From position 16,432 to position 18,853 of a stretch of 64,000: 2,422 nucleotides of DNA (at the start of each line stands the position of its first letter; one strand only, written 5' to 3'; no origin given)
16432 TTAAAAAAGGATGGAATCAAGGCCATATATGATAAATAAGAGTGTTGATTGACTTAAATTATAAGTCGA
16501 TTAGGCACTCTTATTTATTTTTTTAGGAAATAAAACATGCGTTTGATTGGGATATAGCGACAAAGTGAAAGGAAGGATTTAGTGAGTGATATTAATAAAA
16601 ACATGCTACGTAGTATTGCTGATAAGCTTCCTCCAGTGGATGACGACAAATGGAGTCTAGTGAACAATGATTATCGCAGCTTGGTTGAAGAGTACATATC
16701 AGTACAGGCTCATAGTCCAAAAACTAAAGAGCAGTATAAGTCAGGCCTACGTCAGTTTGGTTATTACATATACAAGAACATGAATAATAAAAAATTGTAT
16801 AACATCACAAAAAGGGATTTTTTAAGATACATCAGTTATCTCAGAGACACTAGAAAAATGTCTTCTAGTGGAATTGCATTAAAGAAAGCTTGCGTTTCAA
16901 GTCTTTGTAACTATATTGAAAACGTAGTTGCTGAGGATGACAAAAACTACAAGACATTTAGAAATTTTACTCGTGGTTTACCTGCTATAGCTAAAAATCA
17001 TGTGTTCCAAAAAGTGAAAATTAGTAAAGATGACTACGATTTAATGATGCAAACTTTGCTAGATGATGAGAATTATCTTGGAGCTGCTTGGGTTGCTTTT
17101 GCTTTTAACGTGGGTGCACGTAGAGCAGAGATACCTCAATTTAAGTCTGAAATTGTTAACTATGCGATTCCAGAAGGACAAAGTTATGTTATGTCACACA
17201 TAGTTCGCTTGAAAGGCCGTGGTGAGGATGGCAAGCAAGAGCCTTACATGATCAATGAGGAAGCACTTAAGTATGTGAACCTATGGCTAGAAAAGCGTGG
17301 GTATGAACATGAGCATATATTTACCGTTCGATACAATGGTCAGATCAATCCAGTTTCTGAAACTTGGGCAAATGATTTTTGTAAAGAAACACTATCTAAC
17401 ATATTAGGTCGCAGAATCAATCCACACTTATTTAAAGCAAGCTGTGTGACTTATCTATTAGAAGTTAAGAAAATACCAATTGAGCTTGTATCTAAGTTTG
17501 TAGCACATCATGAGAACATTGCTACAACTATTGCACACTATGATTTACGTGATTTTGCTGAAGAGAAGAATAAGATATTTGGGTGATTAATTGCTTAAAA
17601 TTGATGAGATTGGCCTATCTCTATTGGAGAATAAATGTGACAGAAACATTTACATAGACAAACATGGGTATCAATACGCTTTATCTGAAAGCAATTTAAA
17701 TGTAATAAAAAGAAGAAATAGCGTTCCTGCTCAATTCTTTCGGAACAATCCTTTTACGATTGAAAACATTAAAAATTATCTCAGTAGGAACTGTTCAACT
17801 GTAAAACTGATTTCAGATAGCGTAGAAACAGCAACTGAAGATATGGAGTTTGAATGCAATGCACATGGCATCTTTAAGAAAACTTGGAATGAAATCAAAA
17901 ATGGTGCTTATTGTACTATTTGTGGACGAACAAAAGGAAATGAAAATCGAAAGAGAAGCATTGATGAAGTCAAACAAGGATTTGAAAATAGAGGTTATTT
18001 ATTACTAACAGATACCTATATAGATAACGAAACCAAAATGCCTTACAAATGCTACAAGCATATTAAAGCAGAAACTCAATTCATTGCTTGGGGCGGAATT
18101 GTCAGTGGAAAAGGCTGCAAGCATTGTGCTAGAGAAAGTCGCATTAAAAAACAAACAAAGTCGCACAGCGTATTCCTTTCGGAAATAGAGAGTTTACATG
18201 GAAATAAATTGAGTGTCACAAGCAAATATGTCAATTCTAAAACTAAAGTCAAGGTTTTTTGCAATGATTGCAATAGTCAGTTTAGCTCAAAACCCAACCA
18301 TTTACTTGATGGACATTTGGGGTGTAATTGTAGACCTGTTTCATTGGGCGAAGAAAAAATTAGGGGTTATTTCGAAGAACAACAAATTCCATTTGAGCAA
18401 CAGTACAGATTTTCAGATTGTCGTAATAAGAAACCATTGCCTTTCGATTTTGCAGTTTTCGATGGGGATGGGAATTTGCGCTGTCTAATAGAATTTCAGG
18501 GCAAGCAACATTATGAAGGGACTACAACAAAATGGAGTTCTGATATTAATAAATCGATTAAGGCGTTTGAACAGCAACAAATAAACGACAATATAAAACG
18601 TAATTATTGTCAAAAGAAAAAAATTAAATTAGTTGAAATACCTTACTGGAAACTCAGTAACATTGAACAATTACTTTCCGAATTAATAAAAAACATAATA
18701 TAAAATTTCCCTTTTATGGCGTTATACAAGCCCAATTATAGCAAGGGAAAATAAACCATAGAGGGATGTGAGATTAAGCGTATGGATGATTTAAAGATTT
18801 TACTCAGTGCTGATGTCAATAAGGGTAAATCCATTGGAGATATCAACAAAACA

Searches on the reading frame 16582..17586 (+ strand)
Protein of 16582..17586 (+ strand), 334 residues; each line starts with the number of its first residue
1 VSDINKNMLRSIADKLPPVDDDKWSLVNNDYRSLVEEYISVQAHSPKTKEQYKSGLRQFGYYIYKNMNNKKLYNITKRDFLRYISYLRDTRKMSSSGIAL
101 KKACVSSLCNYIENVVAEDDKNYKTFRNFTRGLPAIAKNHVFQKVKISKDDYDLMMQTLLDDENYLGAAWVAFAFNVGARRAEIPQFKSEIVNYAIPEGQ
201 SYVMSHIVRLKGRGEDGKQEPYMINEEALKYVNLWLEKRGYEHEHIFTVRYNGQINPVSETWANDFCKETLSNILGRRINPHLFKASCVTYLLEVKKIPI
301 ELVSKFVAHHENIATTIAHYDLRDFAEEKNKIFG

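Call 29: search_protein_families(library=phrogs, proteins=[window:16582-17586:+], max_evalue=0.00001)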
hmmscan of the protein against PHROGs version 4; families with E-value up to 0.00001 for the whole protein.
window:16582-17586:+ (334 aa): 3 families
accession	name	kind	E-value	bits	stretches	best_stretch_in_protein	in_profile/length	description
phrog_1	-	integration and excision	1.9e-25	91.2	1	34-329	169-440/611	integrase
phrog_36816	-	unknown function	7.6e-11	43.3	1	34-191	21-175/182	-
phrog_216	-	integration and excision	8.5e-09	35.9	1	137-316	46-218/301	integrase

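Call 55: search_protein_families(library=ncbifam, proteins=[window:16582-17586:+], max_evalue=0.1)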
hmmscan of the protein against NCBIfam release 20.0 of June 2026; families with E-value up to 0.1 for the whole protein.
window:16582-17586:+ (334 aa): 6 families
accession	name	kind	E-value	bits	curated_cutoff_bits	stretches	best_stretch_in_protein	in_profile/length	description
NF040815.2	recomb_XerA_Arch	equivalog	1.4e-09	38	220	1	38-317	6-249/263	site-specific tyrosine recombinase/integron integrase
TIGR02224.1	recomb_XerC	equivalog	1.5e-09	37.7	335.15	1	41-317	10-272/295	tyrosine recombinase XerC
TIGR02225.1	recomb_XerD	equivalog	7.9e-05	22.1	329.6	1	37-316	6-269/290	site-specific tyrosine recombinase XerD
NF008679.0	PRK11700.1-2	equivalog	0.054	13.2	391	1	27-121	31-123/191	VOC family protein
NF006409.0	PRK08655.1-3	equivalog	0.081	12.5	310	0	38-99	220-275/290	prephenate dehydrogenase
NF008678.0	PRK11700.1-1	equivalog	0.098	12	370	0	28-71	32-75/188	VOC family protein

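Call 87: search_dna_similar(query=window:16582-17586:+, collection=phages, mode=protein, max_rows=25, max_evalue=1e-10)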
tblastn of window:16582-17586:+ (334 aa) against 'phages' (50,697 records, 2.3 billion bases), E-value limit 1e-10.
Records with a match: 143; places in all: 143; records where one place covers at least 80% of the query: 112.
Best place of each record, by identity: 60-80% 28; <60% 115.
By first word of the organism name: Bacillus 60; Staphylococcus 37; Lactococcus 22; Enterococcus 12; Mammaliicoccus 4; Lactobacillus 3; Geobacillus 2; Bacteriophage 2; Psychrobacillus 1.
By host as written in the record: Lactococcus lactis 17; Staphylococcus sp. 17; Bacillus subtilis BEST7003 11; Bacillus anthracis Sterne 10; - 9; Bacillus subtilis 7; Bacillus anthracis 7; Bacillus subtilis subsp. subtilis str. 168 6; and 38 more.
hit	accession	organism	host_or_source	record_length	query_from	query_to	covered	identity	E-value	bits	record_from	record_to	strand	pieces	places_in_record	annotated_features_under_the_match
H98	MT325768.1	Psychrobacillus phage Perkons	Psychrobacillus psychrodurans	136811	4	333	99%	66.6%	4e-146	461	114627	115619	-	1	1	site-specific integrase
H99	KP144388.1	Geobacillus virus E3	failed fermentation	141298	3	334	99%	65.7%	4e-144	455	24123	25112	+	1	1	integrase-like protein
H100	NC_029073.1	Geobacillus virus E3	failed fermentation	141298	3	334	99%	65.7%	4e-144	455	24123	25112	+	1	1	site-specific integrase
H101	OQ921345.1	Bacillus phage SPbetaL5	Bacillus subtilis BEST7003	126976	1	334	100%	63.7%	8e-145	457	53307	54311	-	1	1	hypothetical protein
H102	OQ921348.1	Bacillus phage SPbetaL8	Bacillus subtilis BEST7003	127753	1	334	100%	63.7%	8e-145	457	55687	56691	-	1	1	hypothetical protein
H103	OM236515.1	Bacillus phage SPR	Bacillus subtilis BEST7003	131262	4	333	99%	64.2%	2e-139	441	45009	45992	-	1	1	integrase family protein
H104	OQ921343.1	Bacillus phage SPbetaL3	Bacillus subtilis BEST7003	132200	4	333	99%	64.2%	2e-139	441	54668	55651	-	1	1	hypothetical protein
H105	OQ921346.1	Bacillus phage SPbetaL6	Bacillus subtilis BEST7003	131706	4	333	99%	64.2%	5e-139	440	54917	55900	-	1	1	hypothetical protein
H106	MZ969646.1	Bacillus phage BUCT082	Bacillus subtilis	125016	4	333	99%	63.9%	6e-139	440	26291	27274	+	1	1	site-specific integrase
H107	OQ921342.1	Bacillus phage SPbetaL2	Bacillus subtilis BEST7003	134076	4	333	99%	63.9%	1e-138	439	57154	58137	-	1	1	hypothetical protein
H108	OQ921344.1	Bacillus phage SPbetaL4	Bacillus subtilis BEST7003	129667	4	333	99%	63.9%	2e-138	439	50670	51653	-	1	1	hypothetical protein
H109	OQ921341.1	Bacillus phage SPbetaL1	Bacillus subtilis BEST7003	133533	4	333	99%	63.9%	2e-138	439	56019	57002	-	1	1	hypothetical protein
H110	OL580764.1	Bacillus phage vB_BsuS-Goe14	Bacillus subtilis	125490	1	334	100%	63.1%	2e-143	453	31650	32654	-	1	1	xerC_1: tyrosine recombinase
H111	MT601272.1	Bacillus phage vB_BsuS-Goe11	Bacillus subtilis Delta6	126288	1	334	100%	63.1%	2e-143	453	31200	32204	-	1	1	xerC_2: tyrosine recombinase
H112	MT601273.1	Bacillus phage vB_BsuS-Goe12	Bacillus subtilis Delta6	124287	1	334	100%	63.1%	4e-143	452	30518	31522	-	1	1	xerC_2: tyrosine recombinase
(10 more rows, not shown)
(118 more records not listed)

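Call 110: search_protein_families(library=pfam, proteins=[window:16582-17586:+], max_evalue=0.001)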
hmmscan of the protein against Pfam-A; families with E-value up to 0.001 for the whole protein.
window:16582-17586:+ (334 aa): 3 families
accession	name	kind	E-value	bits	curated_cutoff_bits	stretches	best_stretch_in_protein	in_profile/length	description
PF00589.27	Phage_integrase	-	3.4e-07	30.7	27.1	1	148-320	4-165/172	Phage integrase family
PF13495.12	Phage_int_SAM_4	-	5.6e-07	30.3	27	1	35-112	5-78/85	Phage integrase, N-terminal SAM-like domain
PF02899.23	Phage_int_SAM_1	-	7.8e-05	23.3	22.3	0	36-108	6-75/83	Phage integrase, N-terminal SAM-like domain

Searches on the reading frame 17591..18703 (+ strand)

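Call 29: search_protein_families(library=phrogs, proteins=[window:17591-18703:+], max_evalue=0.00001)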
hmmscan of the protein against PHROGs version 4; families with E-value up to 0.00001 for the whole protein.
window:17591-18703:+ (370 aa): 5 families
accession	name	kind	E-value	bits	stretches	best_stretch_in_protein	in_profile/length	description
phrog_559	-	DNA, RNA and nucleotide metabolism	2.3e-57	196.1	1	37-369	106-414/607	HNH endonuclease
phrog_9084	-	DNA, RNA and nucleotide metabolism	3.1e-25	90.3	1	215-357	23-157/187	homing endonuclease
phrog_4538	-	unknown function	6.5e-23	82.3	1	54-365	48-329/447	-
phrog_681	-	DNA, RNA and nucleotide metabolism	2.7e-21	76.8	1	57-247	240-427/576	endonuclease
phrog_7140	-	DNA, RNA and nucleotide metabolism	1.4e-13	51.4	1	249-368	121-231/423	intron encoded nuclease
